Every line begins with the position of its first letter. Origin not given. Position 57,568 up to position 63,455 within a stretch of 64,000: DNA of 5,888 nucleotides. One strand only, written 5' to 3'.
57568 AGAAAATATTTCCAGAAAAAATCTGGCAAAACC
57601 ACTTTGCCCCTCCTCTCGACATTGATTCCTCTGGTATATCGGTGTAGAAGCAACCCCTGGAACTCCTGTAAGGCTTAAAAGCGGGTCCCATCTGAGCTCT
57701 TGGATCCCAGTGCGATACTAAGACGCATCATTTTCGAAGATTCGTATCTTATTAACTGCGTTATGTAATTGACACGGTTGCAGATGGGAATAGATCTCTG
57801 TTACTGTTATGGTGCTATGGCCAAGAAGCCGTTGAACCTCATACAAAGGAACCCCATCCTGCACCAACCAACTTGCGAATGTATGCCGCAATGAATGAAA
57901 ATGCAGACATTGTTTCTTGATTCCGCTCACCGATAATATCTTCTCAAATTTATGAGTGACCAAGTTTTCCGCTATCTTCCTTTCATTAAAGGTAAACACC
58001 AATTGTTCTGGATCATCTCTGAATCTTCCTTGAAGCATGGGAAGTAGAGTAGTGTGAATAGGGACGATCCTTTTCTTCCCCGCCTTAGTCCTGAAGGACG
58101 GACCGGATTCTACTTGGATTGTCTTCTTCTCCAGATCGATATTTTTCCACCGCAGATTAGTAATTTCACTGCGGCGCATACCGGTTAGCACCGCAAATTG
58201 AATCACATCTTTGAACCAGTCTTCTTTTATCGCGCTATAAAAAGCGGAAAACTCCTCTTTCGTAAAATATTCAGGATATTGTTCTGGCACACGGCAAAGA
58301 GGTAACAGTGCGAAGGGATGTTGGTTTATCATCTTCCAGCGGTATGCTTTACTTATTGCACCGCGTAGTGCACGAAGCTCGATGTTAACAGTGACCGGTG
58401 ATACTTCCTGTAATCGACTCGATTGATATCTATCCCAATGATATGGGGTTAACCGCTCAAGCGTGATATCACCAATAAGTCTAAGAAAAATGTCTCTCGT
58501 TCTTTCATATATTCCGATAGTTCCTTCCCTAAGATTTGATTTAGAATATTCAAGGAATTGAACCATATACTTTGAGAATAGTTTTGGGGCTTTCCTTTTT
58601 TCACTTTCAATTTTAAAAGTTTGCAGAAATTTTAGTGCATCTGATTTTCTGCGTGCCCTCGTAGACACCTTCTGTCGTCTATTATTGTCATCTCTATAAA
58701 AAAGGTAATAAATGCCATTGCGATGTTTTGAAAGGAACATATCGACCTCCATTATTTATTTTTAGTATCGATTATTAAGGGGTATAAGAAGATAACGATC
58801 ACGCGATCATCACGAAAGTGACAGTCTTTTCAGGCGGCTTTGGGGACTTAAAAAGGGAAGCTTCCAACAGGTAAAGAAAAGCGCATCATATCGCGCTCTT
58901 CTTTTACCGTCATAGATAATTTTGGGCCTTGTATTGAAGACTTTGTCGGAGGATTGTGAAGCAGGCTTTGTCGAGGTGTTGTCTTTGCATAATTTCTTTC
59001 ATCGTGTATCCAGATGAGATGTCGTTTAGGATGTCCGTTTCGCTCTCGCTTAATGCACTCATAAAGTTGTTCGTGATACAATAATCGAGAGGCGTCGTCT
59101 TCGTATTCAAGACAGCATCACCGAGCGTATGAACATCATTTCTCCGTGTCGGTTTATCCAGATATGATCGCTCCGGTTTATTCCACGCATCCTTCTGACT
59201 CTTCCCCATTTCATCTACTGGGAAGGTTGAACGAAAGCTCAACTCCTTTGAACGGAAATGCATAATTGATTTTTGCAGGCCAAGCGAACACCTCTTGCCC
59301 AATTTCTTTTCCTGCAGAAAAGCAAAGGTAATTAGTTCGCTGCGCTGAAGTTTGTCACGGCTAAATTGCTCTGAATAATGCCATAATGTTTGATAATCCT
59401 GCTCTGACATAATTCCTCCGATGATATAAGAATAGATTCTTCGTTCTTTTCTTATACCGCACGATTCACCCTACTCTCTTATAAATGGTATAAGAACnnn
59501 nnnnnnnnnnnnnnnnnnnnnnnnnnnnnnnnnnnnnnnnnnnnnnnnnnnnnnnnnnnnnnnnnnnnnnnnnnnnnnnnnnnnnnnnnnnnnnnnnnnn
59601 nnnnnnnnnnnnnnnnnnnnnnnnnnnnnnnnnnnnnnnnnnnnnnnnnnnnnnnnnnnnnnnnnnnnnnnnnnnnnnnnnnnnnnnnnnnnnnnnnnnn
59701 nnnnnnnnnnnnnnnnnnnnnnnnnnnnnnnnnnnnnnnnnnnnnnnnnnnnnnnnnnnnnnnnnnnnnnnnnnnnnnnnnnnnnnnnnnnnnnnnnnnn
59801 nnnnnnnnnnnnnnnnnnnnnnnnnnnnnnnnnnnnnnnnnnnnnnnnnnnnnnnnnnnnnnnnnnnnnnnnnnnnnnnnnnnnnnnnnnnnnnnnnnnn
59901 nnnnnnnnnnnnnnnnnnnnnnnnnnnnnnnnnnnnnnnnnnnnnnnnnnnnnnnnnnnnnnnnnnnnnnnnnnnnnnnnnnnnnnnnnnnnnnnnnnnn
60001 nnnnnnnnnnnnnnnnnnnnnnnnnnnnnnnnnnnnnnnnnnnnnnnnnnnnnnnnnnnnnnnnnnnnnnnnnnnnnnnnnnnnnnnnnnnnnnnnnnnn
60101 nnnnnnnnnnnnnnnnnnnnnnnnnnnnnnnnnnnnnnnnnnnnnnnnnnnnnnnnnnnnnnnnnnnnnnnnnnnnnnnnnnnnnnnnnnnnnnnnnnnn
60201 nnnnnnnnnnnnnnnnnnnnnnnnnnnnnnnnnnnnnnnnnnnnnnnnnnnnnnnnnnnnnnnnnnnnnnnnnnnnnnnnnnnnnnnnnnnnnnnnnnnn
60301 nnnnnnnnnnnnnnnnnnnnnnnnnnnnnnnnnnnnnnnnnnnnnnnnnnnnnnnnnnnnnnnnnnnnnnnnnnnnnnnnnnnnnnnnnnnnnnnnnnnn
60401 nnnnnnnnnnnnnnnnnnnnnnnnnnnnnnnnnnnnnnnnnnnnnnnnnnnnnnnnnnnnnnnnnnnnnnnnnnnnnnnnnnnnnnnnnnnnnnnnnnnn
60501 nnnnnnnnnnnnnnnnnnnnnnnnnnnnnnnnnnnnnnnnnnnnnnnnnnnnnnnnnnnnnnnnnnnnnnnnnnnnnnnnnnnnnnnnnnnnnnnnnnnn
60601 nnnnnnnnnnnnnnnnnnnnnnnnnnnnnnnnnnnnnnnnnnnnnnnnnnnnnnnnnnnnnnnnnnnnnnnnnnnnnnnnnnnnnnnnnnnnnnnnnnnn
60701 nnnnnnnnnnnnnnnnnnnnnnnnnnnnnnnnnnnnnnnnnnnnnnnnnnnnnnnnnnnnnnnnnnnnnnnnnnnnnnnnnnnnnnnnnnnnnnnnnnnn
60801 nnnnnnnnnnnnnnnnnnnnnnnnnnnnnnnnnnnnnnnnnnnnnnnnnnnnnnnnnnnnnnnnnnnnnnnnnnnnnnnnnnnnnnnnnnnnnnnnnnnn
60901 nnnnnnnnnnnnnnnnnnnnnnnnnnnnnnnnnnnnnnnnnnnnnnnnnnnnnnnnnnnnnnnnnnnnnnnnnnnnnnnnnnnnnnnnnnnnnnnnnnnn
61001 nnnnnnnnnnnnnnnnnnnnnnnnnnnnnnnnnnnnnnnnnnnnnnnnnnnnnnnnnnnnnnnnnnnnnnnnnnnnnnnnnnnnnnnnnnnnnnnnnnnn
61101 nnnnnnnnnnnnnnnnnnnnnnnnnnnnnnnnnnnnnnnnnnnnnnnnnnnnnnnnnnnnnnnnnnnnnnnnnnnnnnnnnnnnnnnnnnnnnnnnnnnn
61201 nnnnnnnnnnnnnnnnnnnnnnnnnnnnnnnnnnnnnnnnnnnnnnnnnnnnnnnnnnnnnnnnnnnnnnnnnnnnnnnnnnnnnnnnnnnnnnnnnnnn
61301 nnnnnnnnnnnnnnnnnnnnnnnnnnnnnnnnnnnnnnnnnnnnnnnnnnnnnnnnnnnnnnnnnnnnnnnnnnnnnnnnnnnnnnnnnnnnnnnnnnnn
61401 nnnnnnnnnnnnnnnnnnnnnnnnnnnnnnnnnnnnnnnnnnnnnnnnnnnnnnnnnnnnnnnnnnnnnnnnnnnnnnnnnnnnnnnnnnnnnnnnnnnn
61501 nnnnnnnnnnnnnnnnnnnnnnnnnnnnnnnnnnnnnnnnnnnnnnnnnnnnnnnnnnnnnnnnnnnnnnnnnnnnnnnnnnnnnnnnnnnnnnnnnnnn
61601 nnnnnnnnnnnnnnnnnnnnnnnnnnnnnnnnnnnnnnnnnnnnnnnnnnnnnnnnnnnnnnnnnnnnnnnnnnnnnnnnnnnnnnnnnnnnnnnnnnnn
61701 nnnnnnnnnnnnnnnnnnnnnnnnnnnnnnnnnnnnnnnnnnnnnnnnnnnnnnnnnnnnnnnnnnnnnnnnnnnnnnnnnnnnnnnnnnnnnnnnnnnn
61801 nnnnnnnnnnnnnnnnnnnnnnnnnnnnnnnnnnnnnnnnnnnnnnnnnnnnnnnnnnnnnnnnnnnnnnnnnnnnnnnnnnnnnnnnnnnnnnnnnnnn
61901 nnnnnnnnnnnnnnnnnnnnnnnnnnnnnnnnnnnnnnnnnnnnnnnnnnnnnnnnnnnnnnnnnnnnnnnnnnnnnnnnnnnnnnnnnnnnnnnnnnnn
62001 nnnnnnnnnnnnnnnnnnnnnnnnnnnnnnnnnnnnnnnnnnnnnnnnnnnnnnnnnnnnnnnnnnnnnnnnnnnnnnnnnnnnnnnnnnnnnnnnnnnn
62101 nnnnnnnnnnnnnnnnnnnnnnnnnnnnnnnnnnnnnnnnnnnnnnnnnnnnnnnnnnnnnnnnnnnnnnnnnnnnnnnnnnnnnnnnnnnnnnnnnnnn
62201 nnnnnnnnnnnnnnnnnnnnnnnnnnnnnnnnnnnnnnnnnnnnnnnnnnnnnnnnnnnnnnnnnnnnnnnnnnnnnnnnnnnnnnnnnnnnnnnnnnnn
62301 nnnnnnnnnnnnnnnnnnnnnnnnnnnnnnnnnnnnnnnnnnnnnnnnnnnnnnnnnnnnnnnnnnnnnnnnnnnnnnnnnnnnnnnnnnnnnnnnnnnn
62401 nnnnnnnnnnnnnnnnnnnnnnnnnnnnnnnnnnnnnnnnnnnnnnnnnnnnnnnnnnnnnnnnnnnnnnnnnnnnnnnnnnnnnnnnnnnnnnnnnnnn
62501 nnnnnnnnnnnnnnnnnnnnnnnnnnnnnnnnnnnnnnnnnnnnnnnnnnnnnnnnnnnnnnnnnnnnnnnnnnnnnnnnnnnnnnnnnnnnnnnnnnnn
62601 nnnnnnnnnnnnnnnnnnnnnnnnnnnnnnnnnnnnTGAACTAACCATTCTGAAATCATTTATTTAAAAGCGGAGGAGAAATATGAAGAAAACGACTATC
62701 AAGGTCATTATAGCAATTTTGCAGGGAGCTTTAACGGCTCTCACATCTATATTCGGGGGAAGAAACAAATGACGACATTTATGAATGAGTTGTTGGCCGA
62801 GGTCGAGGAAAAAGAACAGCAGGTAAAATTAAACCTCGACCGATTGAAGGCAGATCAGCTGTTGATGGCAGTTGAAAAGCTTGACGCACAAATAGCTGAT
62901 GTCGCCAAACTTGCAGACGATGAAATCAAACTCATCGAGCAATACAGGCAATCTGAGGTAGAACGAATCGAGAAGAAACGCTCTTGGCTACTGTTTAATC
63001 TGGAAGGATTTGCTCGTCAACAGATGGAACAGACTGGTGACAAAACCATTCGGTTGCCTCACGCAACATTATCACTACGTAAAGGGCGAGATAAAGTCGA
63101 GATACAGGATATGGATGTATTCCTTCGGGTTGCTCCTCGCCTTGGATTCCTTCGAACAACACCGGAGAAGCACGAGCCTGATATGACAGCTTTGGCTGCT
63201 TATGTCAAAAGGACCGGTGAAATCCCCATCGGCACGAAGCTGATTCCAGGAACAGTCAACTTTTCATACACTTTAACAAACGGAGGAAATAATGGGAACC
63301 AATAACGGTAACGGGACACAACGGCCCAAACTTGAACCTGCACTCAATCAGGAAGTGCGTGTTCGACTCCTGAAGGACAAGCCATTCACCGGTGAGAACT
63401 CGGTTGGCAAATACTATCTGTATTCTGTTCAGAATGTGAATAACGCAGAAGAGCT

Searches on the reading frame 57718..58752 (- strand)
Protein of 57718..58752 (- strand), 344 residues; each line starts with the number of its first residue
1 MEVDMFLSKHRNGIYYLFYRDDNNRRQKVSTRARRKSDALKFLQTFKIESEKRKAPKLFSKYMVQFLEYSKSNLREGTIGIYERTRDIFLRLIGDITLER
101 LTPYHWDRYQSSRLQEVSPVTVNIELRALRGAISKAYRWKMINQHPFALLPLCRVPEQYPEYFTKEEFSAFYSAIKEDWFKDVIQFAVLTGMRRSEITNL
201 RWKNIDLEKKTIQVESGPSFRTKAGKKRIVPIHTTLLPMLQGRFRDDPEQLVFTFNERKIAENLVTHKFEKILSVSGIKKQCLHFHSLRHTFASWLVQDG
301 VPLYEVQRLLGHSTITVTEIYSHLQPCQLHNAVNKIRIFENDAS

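Call 16: search_protein_families(library=pfam, proteins=[window:57718-58752:-], max_evalue=0.01)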
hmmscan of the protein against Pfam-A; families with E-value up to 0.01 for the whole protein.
window:57718-58752:- (344 aa): 3 families
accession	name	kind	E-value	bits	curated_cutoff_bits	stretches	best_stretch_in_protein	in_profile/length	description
PF00589.27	Phage_integrase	-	3.4e-33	115.3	27.1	1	162-325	2-169/172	Phage integrase family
PF13102.12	Phage_int_SAM_5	-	2.7e-06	28.1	22.3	1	59-147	2-93/98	Phage integrase SAM-like domain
PF24624.1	Int_N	-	0.0068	17.5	27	0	90-147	34-93/100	Phage integrase, N-terminal domain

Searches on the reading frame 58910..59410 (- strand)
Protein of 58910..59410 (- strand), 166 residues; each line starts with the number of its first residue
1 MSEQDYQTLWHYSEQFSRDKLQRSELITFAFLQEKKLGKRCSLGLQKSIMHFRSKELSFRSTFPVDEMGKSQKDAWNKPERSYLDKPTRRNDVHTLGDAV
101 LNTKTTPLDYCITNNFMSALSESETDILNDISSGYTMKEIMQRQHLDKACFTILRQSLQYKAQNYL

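Call 17: search_protein_families(library=pfam, proteins=[window:58910-59410:-], max_evalue=0.01)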
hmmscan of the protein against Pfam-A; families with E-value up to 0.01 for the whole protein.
window:58910-59410:- (166 aa): 0 families

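Call 90: search_protein_families(library=pfam, proteins=[window:58910-59410:-], max_evalue=0.01)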
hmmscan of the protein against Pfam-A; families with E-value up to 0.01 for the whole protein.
window:58910-59410:- (166 aa): 0 families

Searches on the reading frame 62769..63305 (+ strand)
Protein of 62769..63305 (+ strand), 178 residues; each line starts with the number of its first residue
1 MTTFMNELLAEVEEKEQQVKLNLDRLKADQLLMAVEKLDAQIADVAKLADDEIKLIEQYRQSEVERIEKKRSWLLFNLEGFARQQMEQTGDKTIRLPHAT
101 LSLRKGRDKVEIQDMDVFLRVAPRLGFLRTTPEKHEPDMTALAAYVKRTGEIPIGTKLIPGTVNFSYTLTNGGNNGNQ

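Call 90: search_protein_families(library=pfam, proteins=[window:62769-63305:+], max_evalue=0.01)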
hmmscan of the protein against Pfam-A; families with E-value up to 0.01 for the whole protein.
window:62769-63305:+ (178 aa): 2 families
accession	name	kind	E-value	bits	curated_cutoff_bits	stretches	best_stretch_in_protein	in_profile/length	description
PF07352.17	Phage_Mu_Gam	-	2.7e-09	37.6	28.3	1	27-142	3-124/149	Bacteriophage Mu Gam like protein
PF05565.16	Sipho_Gp157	-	0.00064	20.2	28.6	1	7-148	11-144/162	Siphovirus Gp157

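Call 91: search_protein_families(library=padloc, proteins=[window:62769-63305:+], max_evalue=0.01)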
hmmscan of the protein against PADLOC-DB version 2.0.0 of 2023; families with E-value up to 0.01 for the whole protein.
window:62769-63305:+ (178 aa): 0 families
